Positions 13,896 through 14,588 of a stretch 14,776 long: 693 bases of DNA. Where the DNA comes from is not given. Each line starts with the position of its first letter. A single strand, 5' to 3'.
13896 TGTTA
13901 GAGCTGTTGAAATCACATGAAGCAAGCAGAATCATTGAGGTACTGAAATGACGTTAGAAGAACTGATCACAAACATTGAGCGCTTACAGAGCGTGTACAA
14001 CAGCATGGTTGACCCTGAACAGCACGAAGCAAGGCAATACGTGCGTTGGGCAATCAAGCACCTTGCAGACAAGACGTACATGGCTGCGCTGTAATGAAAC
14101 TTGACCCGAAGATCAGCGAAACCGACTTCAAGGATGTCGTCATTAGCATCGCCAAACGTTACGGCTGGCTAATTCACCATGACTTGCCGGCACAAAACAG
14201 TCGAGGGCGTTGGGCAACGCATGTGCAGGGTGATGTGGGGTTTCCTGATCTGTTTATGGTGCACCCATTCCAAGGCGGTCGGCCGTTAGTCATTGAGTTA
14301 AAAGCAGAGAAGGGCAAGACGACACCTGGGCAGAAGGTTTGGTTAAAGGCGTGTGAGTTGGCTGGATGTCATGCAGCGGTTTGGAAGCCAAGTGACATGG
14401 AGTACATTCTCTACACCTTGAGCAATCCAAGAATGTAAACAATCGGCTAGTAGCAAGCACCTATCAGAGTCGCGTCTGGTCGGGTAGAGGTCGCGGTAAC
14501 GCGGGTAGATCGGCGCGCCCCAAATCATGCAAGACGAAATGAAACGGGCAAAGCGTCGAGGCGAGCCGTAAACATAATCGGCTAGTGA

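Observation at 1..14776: The window is a complete, self-closing ~14.67-kb tailed-phage genome, close to the lower size limit for this virion type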

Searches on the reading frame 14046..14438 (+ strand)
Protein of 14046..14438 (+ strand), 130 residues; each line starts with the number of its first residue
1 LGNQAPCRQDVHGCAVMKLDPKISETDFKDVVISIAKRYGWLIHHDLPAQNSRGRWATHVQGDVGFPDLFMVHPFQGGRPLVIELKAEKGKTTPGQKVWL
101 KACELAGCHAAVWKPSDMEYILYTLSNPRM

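Call 5: search_protein_families(library=pfam, proteins=[window:14046-14438:+], max_evalue=0.01)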
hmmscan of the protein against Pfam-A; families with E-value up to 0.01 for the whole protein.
window:14046-14438:+ (130 aa): 1 family
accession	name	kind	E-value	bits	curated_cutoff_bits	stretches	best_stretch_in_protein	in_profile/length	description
PF08774.17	VRR_NUC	-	1.1e-06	29.2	23.8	1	61-112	59-111/116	VRR-NUC domain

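Call 7: search_protein_families(library=phrogs, proteins=[window:14046-14438:+], max_evalue=0.01)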
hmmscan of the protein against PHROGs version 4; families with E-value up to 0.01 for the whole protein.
window:14046-14438:+ (130 aa): 3 families
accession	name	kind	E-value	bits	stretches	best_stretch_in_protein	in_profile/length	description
phrog_824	-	unknown function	3e-11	44.7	1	65-112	113-160/265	-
phrog_93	-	DNA, RNA and nucleotide metabolism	8.2e-10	38.9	1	21-116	350-431/613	endonuclease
phrog_5702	-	DNA, RNA and nucleotide metabolism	1.2e-08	35.8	1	65-109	6-49/70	Holliday junction resolvase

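Call 68: search_protein_families(library=ncbifam, proteins=[window:14046-14438:+], max_evalue=0.1)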
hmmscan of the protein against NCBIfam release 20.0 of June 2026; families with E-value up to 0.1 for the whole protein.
window:14046-14438:+ (130 aa): 0 families
